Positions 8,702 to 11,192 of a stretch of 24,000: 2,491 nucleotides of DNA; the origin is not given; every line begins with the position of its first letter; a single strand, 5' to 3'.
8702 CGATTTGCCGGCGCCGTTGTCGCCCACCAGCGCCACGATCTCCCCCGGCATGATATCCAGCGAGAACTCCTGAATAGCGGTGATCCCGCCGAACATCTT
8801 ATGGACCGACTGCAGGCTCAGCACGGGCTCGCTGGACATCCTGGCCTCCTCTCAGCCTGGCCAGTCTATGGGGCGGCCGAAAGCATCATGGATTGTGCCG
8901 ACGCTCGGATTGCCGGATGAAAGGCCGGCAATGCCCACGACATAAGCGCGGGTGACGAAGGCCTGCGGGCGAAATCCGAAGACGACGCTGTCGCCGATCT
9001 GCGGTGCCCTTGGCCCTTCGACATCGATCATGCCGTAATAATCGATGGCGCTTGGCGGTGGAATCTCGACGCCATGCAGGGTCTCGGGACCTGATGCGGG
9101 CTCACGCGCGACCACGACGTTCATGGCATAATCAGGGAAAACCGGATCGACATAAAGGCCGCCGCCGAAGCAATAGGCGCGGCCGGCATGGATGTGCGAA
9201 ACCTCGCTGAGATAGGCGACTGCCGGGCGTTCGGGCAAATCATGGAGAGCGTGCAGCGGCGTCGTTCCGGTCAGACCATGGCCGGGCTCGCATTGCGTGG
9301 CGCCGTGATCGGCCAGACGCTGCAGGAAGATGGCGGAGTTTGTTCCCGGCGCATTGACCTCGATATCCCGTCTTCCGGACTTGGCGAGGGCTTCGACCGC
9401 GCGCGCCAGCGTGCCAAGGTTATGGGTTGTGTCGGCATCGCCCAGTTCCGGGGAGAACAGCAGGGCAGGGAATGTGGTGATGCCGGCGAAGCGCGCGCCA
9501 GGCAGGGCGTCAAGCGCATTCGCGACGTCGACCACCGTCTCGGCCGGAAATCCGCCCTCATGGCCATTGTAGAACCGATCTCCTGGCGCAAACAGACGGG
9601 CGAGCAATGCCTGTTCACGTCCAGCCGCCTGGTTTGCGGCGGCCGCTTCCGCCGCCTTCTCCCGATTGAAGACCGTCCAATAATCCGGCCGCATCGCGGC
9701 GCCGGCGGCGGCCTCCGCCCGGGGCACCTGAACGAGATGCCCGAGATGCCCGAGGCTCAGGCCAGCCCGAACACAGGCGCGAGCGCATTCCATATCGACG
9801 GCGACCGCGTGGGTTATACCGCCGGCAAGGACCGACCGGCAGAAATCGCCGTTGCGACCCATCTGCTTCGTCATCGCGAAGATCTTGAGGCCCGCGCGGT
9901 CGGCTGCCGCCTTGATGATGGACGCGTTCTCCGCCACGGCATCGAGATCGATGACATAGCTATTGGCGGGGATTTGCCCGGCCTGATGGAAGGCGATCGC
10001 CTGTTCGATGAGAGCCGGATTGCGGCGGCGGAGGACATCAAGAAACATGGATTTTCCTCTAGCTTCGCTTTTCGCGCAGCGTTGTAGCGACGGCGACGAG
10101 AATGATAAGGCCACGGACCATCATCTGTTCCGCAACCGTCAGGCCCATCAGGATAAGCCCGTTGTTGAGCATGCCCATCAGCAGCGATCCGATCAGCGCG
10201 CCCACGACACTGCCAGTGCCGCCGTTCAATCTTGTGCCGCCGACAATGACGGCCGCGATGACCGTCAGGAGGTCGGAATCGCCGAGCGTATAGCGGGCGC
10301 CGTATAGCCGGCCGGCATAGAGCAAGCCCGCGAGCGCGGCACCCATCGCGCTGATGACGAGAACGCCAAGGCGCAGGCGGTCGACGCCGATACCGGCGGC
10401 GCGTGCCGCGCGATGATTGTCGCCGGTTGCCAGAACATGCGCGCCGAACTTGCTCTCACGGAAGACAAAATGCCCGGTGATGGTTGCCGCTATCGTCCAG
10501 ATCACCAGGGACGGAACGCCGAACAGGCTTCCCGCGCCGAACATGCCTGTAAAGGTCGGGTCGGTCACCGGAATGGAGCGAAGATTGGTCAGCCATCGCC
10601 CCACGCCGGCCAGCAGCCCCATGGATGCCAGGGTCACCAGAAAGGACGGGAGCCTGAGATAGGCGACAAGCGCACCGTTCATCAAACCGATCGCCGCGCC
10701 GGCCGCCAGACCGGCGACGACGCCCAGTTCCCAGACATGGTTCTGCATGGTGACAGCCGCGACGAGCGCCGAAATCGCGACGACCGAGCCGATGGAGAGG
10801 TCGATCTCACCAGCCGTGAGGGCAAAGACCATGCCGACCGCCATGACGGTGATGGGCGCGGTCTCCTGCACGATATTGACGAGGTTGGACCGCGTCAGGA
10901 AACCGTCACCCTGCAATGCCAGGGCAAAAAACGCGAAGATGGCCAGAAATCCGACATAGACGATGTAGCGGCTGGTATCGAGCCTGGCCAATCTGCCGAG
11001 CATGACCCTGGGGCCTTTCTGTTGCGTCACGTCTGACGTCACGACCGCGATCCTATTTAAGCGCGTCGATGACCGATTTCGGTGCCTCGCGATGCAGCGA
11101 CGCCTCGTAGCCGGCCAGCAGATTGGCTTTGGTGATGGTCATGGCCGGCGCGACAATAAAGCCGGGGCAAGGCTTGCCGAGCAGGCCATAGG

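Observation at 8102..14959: Six-gene operon combining an APC permease, an M20 amidohydrolase, a sugar-type ABC importer and a YhfX-like PLP enzyme: candidate uncharacterised catabolic system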

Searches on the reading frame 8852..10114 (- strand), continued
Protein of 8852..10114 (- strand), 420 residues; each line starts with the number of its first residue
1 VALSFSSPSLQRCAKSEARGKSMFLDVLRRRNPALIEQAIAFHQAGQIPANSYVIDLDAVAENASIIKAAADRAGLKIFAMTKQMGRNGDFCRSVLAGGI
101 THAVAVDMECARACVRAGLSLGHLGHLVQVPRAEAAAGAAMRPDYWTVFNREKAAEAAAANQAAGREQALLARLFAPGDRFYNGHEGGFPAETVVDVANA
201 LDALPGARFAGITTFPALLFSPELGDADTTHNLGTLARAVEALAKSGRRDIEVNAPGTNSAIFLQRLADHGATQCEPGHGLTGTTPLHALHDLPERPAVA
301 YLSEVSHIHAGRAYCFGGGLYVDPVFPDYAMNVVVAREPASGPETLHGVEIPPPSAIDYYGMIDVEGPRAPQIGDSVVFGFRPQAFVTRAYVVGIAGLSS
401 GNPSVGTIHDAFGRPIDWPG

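Call 23: get_annotated_region(hit=H45, flank=9000)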
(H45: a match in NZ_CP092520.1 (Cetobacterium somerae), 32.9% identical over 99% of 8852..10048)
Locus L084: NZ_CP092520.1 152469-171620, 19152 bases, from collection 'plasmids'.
description: Cetobacterium somerae strain CS2105-BJ plasmid unnamed1, complete sequence
organism: Cetobacterium somerae (NCBI taxid 188913)
taxonomy: Bacteria; Fusobacteriota; Fusobacteriia; Fusobacteriales; Fusobacteriaceae; Cetobacterium; Cetobacterium somerae
host: -; source: Danio rerio,tissue sample; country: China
typing (MOB-suite, as given by PLSDB): non-mobilizable
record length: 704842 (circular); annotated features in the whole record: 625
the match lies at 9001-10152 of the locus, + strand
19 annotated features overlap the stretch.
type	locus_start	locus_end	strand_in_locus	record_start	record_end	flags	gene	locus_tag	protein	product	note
CDS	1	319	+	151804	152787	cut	-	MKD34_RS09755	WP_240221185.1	YhdH/YhfP family quinone oxidoreductase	-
CDS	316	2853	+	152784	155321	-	-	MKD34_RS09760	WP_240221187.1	flavocytochrome c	-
CDS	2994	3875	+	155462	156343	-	-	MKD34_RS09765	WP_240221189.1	YhfZ family protein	-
CDS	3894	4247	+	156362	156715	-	-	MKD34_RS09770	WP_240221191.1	PRD domain-containing protein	GO:0006355 - regulation of DNA-templated transcription [Evidence IEA]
CDS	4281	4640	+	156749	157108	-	-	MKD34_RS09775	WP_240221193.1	DUF2620 domain-containing protein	-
CDS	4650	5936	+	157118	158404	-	-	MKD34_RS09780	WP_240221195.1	YhfT family protein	-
CDS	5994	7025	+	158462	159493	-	-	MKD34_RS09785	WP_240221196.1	amidase family protein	-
CDS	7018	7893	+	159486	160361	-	-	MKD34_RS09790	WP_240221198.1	phosphotriesterase-related protein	-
CDS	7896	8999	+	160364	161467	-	-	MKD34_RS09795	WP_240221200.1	aminotransferase class V-fold PLP-dependent enzyme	-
CDS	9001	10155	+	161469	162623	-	-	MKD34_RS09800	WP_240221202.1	YhfX family PLP-dependent enzyme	-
CDS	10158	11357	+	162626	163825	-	-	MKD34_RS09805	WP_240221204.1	phosphopentomutase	-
CDS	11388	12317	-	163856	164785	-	-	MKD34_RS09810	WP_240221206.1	siderophore ABC transporter substrate-binding protein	-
CDS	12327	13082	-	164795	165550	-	-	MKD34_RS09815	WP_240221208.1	ATP-binding cassette domain-containing protein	-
CDS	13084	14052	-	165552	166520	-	-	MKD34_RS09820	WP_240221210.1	iron chelate uptake ABC transporter family permease subunit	-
CDS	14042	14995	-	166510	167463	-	-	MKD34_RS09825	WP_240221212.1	iron chelate uptake ABC transporter family permease subunit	-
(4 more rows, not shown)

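Call 24: get_annotated_region(hit=H39, flank=9000)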
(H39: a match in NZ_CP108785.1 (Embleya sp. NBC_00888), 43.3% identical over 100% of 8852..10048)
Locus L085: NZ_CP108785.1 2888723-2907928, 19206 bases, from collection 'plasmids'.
description: Embleya sp. NBC_00888 plasmid unnamed1, complete sequence
organism: Embleya sp. NBC_00888 (NCBI taxid 2975960)
taxonomy: Bacteria; Actinomycetota; Actinomycetes; Kitasatosporales; Streptomycetaceae; Embleya; Embleya sp. NBC 00888
host: -; source: -; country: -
typing (MOB-suite, as given by PLSDB): mobilizable; relaxase MOBP
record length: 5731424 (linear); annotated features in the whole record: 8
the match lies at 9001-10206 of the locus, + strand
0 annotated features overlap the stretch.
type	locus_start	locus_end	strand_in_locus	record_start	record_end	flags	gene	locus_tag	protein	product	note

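Call 28: search_protein_families(library=ncbifam, proteins=[L026:11979-12983:+, L027:11276-12322:-, L004:9059-9958:+, L004:7572-9062:+, L004:3733-4497:+], max_evalue=0.00001)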
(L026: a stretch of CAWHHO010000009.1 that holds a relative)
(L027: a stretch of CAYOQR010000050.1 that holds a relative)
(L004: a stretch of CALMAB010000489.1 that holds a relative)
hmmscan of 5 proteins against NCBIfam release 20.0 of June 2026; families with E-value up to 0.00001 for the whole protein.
L026:11979-12983:+ (334 aa): 12 families
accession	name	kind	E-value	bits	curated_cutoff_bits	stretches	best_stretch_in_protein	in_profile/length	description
NF046059.1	NagB_SO3506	equivalog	1.1e-91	307.5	430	1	7-334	2-330/330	glucosamine-6-phosphate deaminase NagB-II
TIGR01135.1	glmS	equivalog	8.7e-49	166.5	418.05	1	9-329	253-602/607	glutamine--fructose-6-phosphate transaminase (isomerizing)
NF001484.0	PRK00331.1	subfamily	6.3e-47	160.3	381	1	9-288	254-541/601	isomerizing glutamine--fructose-6-phosphate transaminase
NF008458.0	PRK11337.1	equivalog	2e-10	40.1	378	1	68-141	165-238/293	MurR/RpiR family transcriptional regulator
NF040776.2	AlsR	equivalog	5.4e-10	38.6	400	1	68-161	153-248/279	transcriptional repressor AlsR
NF041128.1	glucosaP_deam_GlmD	equivalog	3.5e-09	36.3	580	1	71-248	58-230/323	glucosamine-6-phosphate deaminase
TIGR03127.2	RuMP_HxlB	equivalog_domain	5.6e-08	32.9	160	0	92-155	73-136/178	6-phospho-3-hexuloisomerase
NF003915.0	PRK05441.1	subfamily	8.1e-08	31.6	168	1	87-153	128-193/300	N-acetylmuramic acid 6-phosphate etherase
NF010701.0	PRK14101.1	equivalog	6.8e-07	27.9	920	1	67-143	491-566/638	bifunctional transcriptional regulator/glucokinase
NF008481.0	PRK11382.1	equivalog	7e-07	28.7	430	1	93-293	94-297/340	fructoselysine 6-phosphate deglycase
NF009222.0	PRK12570.1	subfamily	2.6e-06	26.5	255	1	87-154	135-201/307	N-acetylmuramic acid 6-phosphate etherase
TIGR00274.1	TIGR00274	equivalog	7.9e-06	25.1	302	0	85-154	121-189/291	N-acetylmuramic acid 6-phosphate etherase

L027:11276-12322:- (348 aa): 6 families
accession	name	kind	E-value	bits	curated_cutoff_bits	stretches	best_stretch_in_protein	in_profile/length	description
NF046059.1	NagB_SO3506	equivalog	5.4e-95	318.5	430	1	11-348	3-330/330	glucosamine-6-phosphate deaminase NagB-II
NF001484.0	PRK00331.1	subfamily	1.5e-45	155.8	381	1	3-343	245-596/601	isomerizing glutamine--fructose-6-phosphate transaminase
TIGR01135.1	glmS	equivalog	3.7e-45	154.5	418.05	1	3-344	244-603/607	glutamine--fructose-6-phosphate transaminase (isomerizing)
NF041128.1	glucosaP_deam_GlmD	equivalog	5.4e-13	48.9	580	1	92-345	77-321/323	glucosamine-6-phosphate deaminase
TIGR03127.2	RuMP_HxlB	equivalog_domain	2.6e-07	30.7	160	1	94-185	72-162/178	6-phospho-3-hexuloisomerase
NF010701.0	PRK14101.1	equivalog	1.5e-06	26.7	920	1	70-167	491-588/638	bifunctional transcriptional regulator/glucokinase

L004:9059-9958:+ (299 aa): 18 families
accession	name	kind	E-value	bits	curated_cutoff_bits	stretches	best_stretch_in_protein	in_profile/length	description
NF053626.1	RibKinHalex1628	equivalog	1e-43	149.9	330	1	8-290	3-282/293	ATP-dependent ribose-1-phosphate kinase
TIGR02152.1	D_ribokin_bact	equivalog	3.6e-32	111.9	299.65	2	210-296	210-296/298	ribokinase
NF041134.1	R1P_kin_Thcocales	equivalog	5.8e-23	81.7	500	1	10-296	4-278/291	ADP-dependent ribose-1-phosphate kinase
NF008353.0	PRK11142.1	equivalog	9.4e-23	81.2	341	2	211-296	215-299/307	ribokinase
TIGR04382.1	myo_inos_iolC_N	equivalog_domain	4.6e-21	75.4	300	2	208-296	217-305/309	5-dehydro-2-deoxygluconokinase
NF006957.1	PRK09434.1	equivalog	2.9e-18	66.4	450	2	212-295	213-301/302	fructokinase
TIGR02198.1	rfaE_dom_I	equivalog_domain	6.9e-14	51.7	345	2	9-98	10-102/315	D-glycero-beta-D-manno-heptose-7-phosphate kinase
TIGR03168.1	1-PFK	subfamily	1.3e-12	47.2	216.4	1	211-286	213-287/305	hexose kinase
NF007321.0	PRK09813.1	equivalog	4.4e-12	46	247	1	209-258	184-233/261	fructoselysine 6-kinase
NF049991.1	TagKinase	equivalog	1.3e-11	43.9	420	1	209-288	224-303/321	tagatose kinase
NF040938.1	KDG_KDGal_kin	equivalog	1.3e-10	40.9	400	1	36-296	23-299/305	bifunctional 2-dehydro-3-deoxygluconokinase/2-dehydro-3-deoxygalactonokinase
TIGR03828.1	pfkB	equivalog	2.8e-10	39.7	292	0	211-285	213-286/305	1-phosphofructokinase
NF041164.1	NucKinThplmales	equivalog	5.1e-10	39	450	0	12-92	7-86/295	nucleoside kinase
NF041332.1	KDG_KDGal_kin_Halo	equivalog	1.7e-08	34.3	440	1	193-281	198-292/320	bifunctional 2-dehydro-3-deoxygluconokinase/2-dehydro-3-deoxygalactonokinase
NF047869.1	myo_kin_aldol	exception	2.6e-08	32.7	600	0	10-89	10-85/586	bifunctional 5-dehydro-2-deoxygluconokinase/5-dehydro-2-deoxyphosphogluconate aldolase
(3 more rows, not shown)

L004:7572-9062:+ (496 aa): 0 families

L004:3733-4497:+ (254 aa): 0 families

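Call 70: predict_structure(alignment_id=A2)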
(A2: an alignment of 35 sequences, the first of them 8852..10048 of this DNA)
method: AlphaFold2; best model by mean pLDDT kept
length: 398 residues; sequences in the alignment: 35
mean_pLDDT: 89.1   pTM: 0.90
mean pLDDT of the five models: 89.1, 88.9, 88.4, 87.6, 86.5
residues with pLDDT >= 90: 248; 70-90: 118; 50-70: 32; < 50: 0
segments of 3 or more residues with pLDDT < 50: none
pLDDT, mean of each block of 10 residues (from residue 1): 91 98 94 96 97 93 82 96 88 92 90 96 96 98 97 83 80 98 98 85 86 93 95 86 91 89 87 94 90 71 70 94 88 69 84 91 73 94 89 82
secondary structure, 60 per line:
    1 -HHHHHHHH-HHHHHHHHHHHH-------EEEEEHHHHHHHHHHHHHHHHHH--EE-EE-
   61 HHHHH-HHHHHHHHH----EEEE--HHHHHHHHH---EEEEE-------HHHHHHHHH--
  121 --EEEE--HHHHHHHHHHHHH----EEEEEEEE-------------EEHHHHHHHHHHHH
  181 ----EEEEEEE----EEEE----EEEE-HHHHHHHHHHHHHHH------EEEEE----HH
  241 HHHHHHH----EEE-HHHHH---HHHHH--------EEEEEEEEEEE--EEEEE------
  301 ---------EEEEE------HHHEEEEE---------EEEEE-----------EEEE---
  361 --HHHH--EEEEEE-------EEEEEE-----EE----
elements in order: H2-9 H11-22 E30-34 H35-52 H61-65 H67-75 E80-83 H86-94 E98-102 H110-118 E123-126 H129-141 E146-153 H169-180 E185-191 E196-199 E204-207 H209-223 E230-234 H239-247 E252-254 H256-260 H264-268 E277-287 E290-294 E310-314 E324-328 E338-342 E354-357 H363-366 E369-374 E382-387

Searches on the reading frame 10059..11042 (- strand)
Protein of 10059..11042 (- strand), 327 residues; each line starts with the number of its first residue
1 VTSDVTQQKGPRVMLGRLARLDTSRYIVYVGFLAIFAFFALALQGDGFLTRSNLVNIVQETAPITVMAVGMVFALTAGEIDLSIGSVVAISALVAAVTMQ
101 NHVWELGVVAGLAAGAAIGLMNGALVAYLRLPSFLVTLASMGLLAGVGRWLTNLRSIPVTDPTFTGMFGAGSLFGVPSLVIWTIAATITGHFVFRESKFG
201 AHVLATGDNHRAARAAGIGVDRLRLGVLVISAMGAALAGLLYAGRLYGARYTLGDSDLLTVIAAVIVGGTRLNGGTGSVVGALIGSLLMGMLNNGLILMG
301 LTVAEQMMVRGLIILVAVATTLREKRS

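Call 5: search_protein_families(library=pfam, proteins=[window:10059-11042:-])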
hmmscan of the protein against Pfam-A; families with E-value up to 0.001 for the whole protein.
window:10059-11042:- (327 aa): 1 family
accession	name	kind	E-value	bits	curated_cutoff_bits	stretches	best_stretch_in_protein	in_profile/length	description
PF02653.21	BPD_transp_2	-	2.6e-39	135.4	26.8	1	54-317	2-268/269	Branched-chain amino acid transport system / permease component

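Call 6: search_protein_families(library=ncbifam, proteins=[window:10059-11042:-], max_evalue=0.00001)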
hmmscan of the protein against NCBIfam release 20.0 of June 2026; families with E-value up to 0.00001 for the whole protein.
window:10059-11042:- (327 aa): 9 families
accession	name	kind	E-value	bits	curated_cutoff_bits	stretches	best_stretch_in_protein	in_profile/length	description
NF040906.3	GguB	equivalog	5.6e-59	200.2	450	2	175-326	223-374/375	multiple monosaccharide ABC transporter permease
NF008441.0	PRK11285.1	equivalog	1.4e-54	185.5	378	1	20-319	20-321/333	L-arabinose ABC transporter permease AraH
NF007067.0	PRK09512.1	equivalog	5.1e-53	180.3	398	1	42-319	34-315/321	ribose ABC transporter permease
NF008630.0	PRK11618.1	equivalog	8.7e-39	133.6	363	1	33-296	15-283/331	galactofuranose ABC transporter, permease protein YjfF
NF007252.0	PRK09699.1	equivalog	1.8e-37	129.4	396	1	32-319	31-319/326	D-allose ABC transporter permease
NF041862.1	YtfT_transport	equivalog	1.5e-34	119.7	535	1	26-318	30-321/339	galactofuranose ABC transporter, ATP-binding protein YtfT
NF007014.0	PRK09478.1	equivalog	6.1e-34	117.8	386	1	28-321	18-328/336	galactose/methyl galactoside ABC transporter permease MglC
NF011961.0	PRK15432.1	equivalog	2.1e-28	99.6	388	1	32-317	14-300/344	autoinducer 2 ABC transporter permease LsrC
NF011612.1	PRK15038.1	equivalog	1.2e-24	87.2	500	1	54-318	32-302/322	autoinducer 2 ABC transporter permease LsrD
